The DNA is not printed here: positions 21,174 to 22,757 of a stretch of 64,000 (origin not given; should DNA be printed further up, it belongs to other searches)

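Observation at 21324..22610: Paralogous DAO-family flavoproteins each parked next to an MttB-like gene (second copy at 44622..45890)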

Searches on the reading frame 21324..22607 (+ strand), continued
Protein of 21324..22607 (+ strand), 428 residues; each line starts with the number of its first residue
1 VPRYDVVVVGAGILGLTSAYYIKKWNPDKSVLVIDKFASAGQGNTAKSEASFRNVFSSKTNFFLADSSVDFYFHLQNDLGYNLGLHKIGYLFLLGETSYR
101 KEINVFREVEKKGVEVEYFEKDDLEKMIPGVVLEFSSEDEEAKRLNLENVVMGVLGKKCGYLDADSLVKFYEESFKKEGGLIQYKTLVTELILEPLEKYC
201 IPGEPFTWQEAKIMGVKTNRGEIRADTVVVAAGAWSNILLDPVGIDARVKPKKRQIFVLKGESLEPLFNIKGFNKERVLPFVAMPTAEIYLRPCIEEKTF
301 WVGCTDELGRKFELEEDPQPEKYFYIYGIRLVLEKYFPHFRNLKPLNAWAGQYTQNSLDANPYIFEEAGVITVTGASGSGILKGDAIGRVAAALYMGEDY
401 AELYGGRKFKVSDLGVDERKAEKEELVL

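Call 59: search_protein_families(library=pfam, proteins=[L071:2606-3622:+, L071:3743-4951:+, L071:4906-5379:+, L071:5485-6399:+, L071:6404-8767:+, L071:8811-9821:-, L071:11317-12474:+, L071:12461-13309:+, L071:13296-13826:+, L071:13911-15122:-], max_evalue=0.00001)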
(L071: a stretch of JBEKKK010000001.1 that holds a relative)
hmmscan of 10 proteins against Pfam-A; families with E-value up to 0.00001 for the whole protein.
L071:2606-3622:+ (339 aa): 1 family
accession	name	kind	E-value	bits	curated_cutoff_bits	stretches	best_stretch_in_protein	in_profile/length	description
PF05544.16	Pro_racemase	-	6.2e-120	400.6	27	1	11-333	2-324/325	Proline racemase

L071:3743-4951:+ (403 aa): 1 family
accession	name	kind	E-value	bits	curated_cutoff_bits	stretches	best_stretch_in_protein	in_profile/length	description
PF04412.18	AcnX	-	1.4e-132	442.6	31.5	1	1-391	10-400/400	Aconitase X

L071:4906-5379:+ (158 aa): 1 family
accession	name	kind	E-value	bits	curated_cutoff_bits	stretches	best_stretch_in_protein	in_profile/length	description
PF01989.23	AcnX_swivel_put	-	2.1e-23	82.4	27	1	47-127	6-80/80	Aconitase X swivel domain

L071:5485-6399:+ (305 aa): 8 families
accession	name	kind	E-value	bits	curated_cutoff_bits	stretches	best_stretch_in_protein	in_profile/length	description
PF04055.27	Radical_SAM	-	4e-22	79.6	29.5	1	106-239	24-163/166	Radical SAM superfamily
PF13353.11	Fer4_12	-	9.2e-14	52.3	22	1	20-176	2-100/137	4Fe-4S single cluster domain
PF12837.12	Fer4_6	-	3.7e-10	39.7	25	0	81-103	2-24/24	4Fe-4S binding domain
PF00037.32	Fer4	-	1.4e-09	37.8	21.1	1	82-103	2-23/24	4Fe-4S binding domain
PF13237.11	Fer4_10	-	3e-08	33.9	25.5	1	54-99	4-53/53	4Fe-4S dicluster domain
PF13484.11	Fer4_16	-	8.2e-08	33.4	30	0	88-106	2-20/66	4Fe-4S double cluster binding domain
PF12797.12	Fer4_2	-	9.2e-07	28.9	24.5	0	80-100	2-22/22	4Fe-4S binding domain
PF12838.12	Fer4_7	-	2e-06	28.6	27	1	58-102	1-52/52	4Fe-4S dicluster domain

L071:6404-8767:+ (788 aa): 2 families
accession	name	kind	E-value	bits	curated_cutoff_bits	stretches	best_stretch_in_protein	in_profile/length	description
PF02901.20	PFL-like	-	1.7e-235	784.1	24.3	1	1-650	1-647/647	Pyruvate formate lyase-like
PF01228.26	Gly_radical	-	4.6e-39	133.6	22.2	1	666-769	1-106/106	Glycine radical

L071:8811-9821:- (336 aa): 1 family
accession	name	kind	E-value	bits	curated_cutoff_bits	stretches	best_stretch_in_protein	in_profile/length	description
PF02423.21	OCD_Mu_crystall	-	6.4e-83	278.7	24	1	13-328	5-313/314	Ornithine cyclodeaminase/mu-crystallin family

L071:11317-12474:+ (386 aa): 2 families
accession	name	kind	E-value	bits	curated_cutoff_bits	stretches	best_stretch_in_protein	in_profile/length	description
PF01855.24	POR_N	-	2.9e-68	230.5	27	1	27-258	1-229/231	Pyruvate flavodoxin/ferredoxin oxidoreductase, thiamine diP-bdg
PF17147.9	PFOR_II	-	8.5e-19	68.3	27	1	286-377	4-102/102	Pyruvate:ferredoxin oxidoreductase core domain II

L071:12461-13309:+ (283 aa): 1 family
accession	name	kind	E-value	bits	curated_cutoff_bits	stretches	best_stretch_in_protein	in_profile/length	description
PF02775.26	TPP_enzyme_C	-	8.2e-33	113.8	21.9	1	58-206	2-151/151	Thiamine pyrophosphate enzyme, C-terminal TPP binding domain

L071:13296-13826:+ (177 aa): 1 family
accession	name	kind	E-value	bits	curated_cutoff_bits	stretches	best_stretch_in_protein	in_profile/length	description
PF01558.24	POR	-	2.2e-43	148.8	27.4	1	13-174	1-173/173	Pyruvate ferredoxin/flavodoxin oxidoreductase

L071:13911-15122:- (403 aa): 0 families

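Call 64: predict_structure(alignment_id=A1)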
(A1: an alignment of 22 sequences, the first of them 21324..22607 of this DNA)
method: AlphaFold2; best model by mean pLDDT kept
length: 428 residues; sequences in the alignment: 22
mean_pLDDT: 87.1   pTM: 0.88
mean pLDDT of the five models: 87.1, 85.9, 85.0, 79.1, 76.2
residues with pLDDT >= 90: 266; 70-90: 111; 50-70: 46; < 50: 5
segments of 3 or more residues with pLDDT < 50: none
pLDDT, mean of each block of 10 residues (from residue 1): 89 94 97 92 68 90 94 96 94 91 91 94 95 93 90 95 92 97 95 77 56 92 95 85 78 81 95 94 83 92 67 64 87 94 88 60 85 79 94 96 96 82 74
secondary structure, 60 per line:
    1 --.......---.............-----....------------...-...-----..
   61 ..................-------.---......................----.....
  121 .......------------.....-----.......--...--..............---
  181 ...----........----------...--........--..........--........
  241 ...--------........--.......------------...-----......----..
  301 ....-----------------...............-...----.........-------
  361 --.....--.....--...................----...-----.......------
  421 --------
elements in order: E3-9 H13-25 E31-34 E51-53 H59-78 E90-95 H96-111 E116-120 H121-127 H140-144 E150-156 E159-161 H164-177 E181-183 E188-195 E211-218 E221-230 H233-243 E252-259 H262-268 E281-283 E289-294 E299-304 H322-336 E345-353 E363-367 E370-374 H377-395 E400-402 E408-410 H411-414

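Call 67: fold_search(model_id=the predicted structure, library=pdb)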
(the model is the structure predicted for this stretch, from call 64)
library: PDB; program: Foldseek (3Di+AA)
matches with E <= 10: 1956; with E <= 0.001: 1089
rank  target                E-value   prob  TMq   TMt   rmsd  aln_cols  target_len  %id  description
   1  3axb                  3.6e-48  1.00  0.93  0.93   2.1       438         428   38  Structure of a dye-linked L-proline dehydrogenase from the aerobic hyperthermophilic archaeon, Aeropyrum pernix (released 2012-04-04)
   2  3vqr_A                8.2e-47  1.00  0.93  0.93   2.2       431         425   38  Structure of a dye-linked L-proline dehydrogenase mutant from the aerobic hyperthermophilic archaeon, Aeropyrum pernix (released 2012-04-25)
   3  1y56_B                2.8e-27  1.00  0.72  0.81   3.4       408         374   22  Crystal structure of L-proline dehydrogenase from P.horikoshii (released 2005-07-26)
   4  1vrq_B                3.7e-26  1.00  0.74  0.78   3.7       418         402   20  Crystal Structure of Heterotetrameric Sarcosine Oxidase from Corynebacterium sp. U-96 in complex with Folinic Acid (released 2005-07-05)
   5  3ad9_B                2.2e-25  1.00  0.75  0.80   3.4       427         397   19  Heterotetrameric Sarcosine Oxidase from Corynebacterium sp. U-96 sarcosine-reduced form (released 2010-08-25)
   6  2gag_B                4.9e-25  1.00  0.73  0.77   3.7       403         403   19  Heteroteterameric sarcosine: structure of a diflavin metaloenzyme at 1.85 a resolution (released 2006-08-08)
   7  3ad7_B                1.1e-24  1.00  0.74  0.78   3.7       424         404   19  Heterotetrameric Sarcosine Oxidase from Corynebacterium sp. U-96 in complex with methylthio acetate (released 2010-08-25)
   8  7cyx_A                2.1e-24  1.00  0.66  0.76   3.9       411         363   20  Crystal strcuture of Glycine oxidase from Bacillus cereus ATCC 14579 (released 2020-10-14)
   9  3ada_B                2.3e-24  1.00  0.74  0.79   3.6       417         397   19  Heterotetrameric Sarcosine Oxidase from Corynebacterium sp. U-96 in complex with sulfite (released 2010-08-25)
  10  4pab_A                2.8e-24  1.00  0.71  0.38   4.5       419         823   18  Crystal structure of the precursor form of rat DMGDH complexed with tetrahydrofolate (released 2014-06-18)
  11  4pab_B                5.7e-24  1.00  0.70  0.38   4.5       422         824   18  Crystal structure of the precursor form of rat DMGDH complexed with tetrahydrofolate (released 2014-06-18)
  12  9u3e_A                5.7e-24  1.00  0.73  0.81   4.0       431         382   17  Monomeric sarcosine oxidase from Bacillus sp. (SoxB) Y254A mutant (released 2025-09-24)
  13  4ysh_B                7.3e-24  1.00  0.68  0.78   3.7       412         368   18  Crystal structure of glycine oxidase from Geobacillus kaustophilus (released 2016-03-23)
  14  4p9s_A                1.0e-23  1.00  0.72  0.39   3.6       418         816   18  Crystal structure of the mature form of rat DMGDH (released 2014-06-18)
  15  3m12_B                1.4e-23  1.00  0.73  0.81   3.9       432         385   18  Crystal Structure of the Lys265Arg phosphate-crytsallized mutant of monomeric sarcosine oxidase (released 2010-04-21)
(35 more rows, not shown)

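Call 74: search_protein_families(library=ncbifam, proteins=[L071:6404-8767:+, L071:3743-4951:+, L071:2606-3622:+, L071:8811-9821:-, L081:7416-8477:+, L049:11269-12183:-], max_evalue=1e-20)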
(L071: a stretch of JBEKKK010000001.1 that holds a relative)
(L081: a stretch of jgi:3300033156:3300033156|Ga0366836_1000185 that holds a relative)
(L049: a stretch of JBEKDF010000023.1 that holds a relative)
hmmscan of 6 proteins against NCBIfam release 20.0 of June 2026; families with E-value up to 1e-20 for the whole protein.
L071:6404-8767:+ (788 aa): 9 families
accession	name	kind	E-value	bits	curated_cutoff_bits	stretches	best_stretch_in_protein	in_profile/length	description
NF043068.1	glycl_HYPD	equivalog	0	1332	1100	1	2-786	1-783/784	trans-4-hydroxy-L-proline dehydratase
TIGR01774.1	PFL2-3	subfamily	7.4e-213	709.1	678.2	1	1-786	2-785/786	formate C-acetyltransferase/glycerol dehydratase family glycyl radical enzyme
NF048011.1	SfplDhtHpsGDes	equivalog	3.6e-179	597.8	1000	1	2-786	23-820/821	(2S)-3-sulfopropanediol dehydratase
NF048009.1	SfplDhtHpfGKleb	equivalog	5e-168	560.8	1000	1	4-785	27-822/824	(2S)-3-sulfopropanediol dehydratase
NF007437.0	PRK09983.1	equivalog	1.1e-164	549.6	1109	1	1-786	1-764/765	formate C-acetyltransferase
TIGR04394.1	choline_CutC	equivalog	8.7e-162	540.5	1050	1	2-785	2-786/789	choline trimethylamine-lyase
NF033718.1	indole_decarb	equivalog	3.5e-132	442.4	1100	1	117-786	168-867/868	indoleacetate decarboxylase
NF033715.1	glycyl_HPDL_Lrg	equivalog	5.8e-104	348.7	1150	1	200-786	273-900/901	4-hydroxyphenylacetate decarboxylase large subunit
TIGR01255.1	pyr_form_ly_1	equivalog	3.1e-43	148.3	994.2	1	253-787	235-743/744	formate C-acetyltransferase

L071:3743-4951:+ (403 aa): 1 family
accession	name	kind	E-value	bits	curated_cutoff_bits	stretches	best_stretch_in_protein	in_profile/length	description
NF051439.1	C3LHypDHLhpIPSEAE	equivalog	5.8e-95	318.8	700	1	1-399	153-549/555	cis-3-hydroxy-L-proline dehydratase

L071:2606-3622:+ (339 aa): 6 families
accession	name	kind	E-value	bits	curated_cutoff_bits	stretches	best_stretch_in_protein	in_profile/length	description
NF010576.0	PRK13969.1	equivalog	8.1e-115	383.3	556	1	2-335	1-334/335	proline racemase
NF045511.1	TransHydProDhtase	equivalog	3.9e-99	331.9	540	1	2-335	1-334/335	trans-3-hydroxy-L-proline dehydratase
NF010578.0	PRK13971.1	equivalog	3.5e-95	318.9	376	1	6-335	5-332/333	4-hydroxyproline epimerase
NF047722.1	T3LHypDht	equivalog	6.8e-85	285.1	550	1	2-338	1-338/341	trans-3-hydroxy-L-proline dehydratase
NF052296.1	HdxProlEpimProt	equivalog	2.5e-64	217.6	450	1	9-333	2-308/309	4-hydroxyproline epimerase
NF010577.0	PRK13970.1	equivalog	8.2e-51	173.1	442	1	8-332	5-308/311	4-hydroxyproline epimerase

L071:8811-9821:- (336 aa): 13 families
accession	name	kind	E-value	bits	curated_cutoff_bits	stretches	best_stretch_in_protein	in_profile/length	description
NF006379.0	PRK08618.1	equivalog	3.7e-92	309.1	417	1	12-336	2-326/326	ornithine cyclodeaminase family protein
TIGR02371.1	ala_DH_arch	equivalog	1.3e-86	290.7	409.15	1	11-335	2-323/325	alanine dehydrogenase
NF004793.0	PRK06141.1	equivalog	3.9e-73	246.2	322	1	13-327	3-313/314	bifunctional Delta(1)-pyrroline-2-carboxylate/Delta(1)-piperideine-2-carboxylate reductase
NF006141.0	PRK08291.1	equivalog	2.2e-59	201.1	408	1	11-334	4-328/330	cyclodeaminase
TIGR03944.1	dehyd_SbnB_fam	equivalog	1.5e-54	185.2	326.9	1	12-334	2-324/327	2,3-diaminopropionate biosynthesis protein SbnB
TIGR02992.1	ectoine_eutC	equivalog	1.6e-50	172.1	471.65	1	13-334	3-325/326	ectoine utilization protein EutC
NF045643.1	ImmsucRedBhcD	equivalog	6.3e-45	153.9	500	1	15-336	5-321/321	iminosuccinate reductase BhcD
NF005603.0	PRK07340.1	equivalog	3.1e-44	151.5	266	1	14-326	7-304/307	delta(1)-pyrroline-2-carboxylate reductase family protein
NF005762.1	PRK07589.1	equivalog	1.1e-43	149.5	350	1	27-335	24-319/334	ornithine cyclodeaminase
NF005296.0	PRK06823.1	equivalog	4.4e-43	147.4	438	1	14-325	4-313/315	ornithine cyclodeaminase family protein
NF004848.0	PRK06199.1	subfamily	2.5e-35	122.3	362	1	64-335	81-371/379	tyramine oxidase subunit B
NF045512.1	PyrPipCarbRedLhpI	equivalog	3.9e-34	118.2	400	1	16-323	5-295/298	bifunctional Delta(1)-pyrroline-2-carboxylate/Delta(1)-piperideine-2-carboxylate reductase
NF005011.0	PRK06407.1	subfamily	6e-33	114.3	337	1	10-322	1-296/302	ornithine cyclodeaminase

L081:7416-8477:+ (354 aa): 10 families
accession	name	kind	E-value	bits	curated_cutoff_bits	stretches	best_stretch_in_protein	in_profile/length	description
NF040821.1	dipep_PepQ_Arch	equivalog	2.3e-90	303.1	630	1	4-347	2-339/346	Xaa-Pro dipeptidase PepQ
NF007310.0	PRK09795.1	equivalog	1.1e-68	231.7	393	1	4-346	3-348/361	aminopeptidase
NF008131.0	PRK10879.1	equivalog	9.9e-41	139.9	465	1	107-270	150-314/438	Xaa-Pro aminopeptidase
NF038259.1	ectoine_DoeA_2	exception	4.9e-36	124.3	575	1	2-322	15-343/386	ectoine hydrolase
TIGR00500.1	met_pdase_I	equivalog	7.5e-29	101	171.35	1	130-322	3-203/247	type I methionyl aminopeptidase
TIGR02993.1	ectoine_eutD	equivalog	2.7e-27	95.9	613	1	2-336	12-363/391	ectoine hydrolase DoeA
NF011720.0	PRK15173.1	subfamily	2.5e-26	92.5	420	1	123-347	108-333/343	peptidase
NF011173.0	PRK14575.1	equivalog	3.8e-26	92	850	1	123-347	171-396/406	putative peptidase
NF011174.0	PRK14576.1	subfamily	3.7e-24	85.3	487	1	115-340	162-388/405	putative endopeptidase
NF010133.0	PRK13607.1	equivalog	1.9e-22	79.7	339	0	61-279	98-309/443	Xaa-Pro dipeptidase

L049:11269-12183:- (304 aa): 1 family
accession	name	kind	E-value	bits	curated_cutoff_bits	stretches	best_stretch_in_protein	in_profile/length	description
TIGR01229.1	rocF_arginase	equivalog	2.6e-33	115.6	227.6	1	36-264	27-261/300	arginase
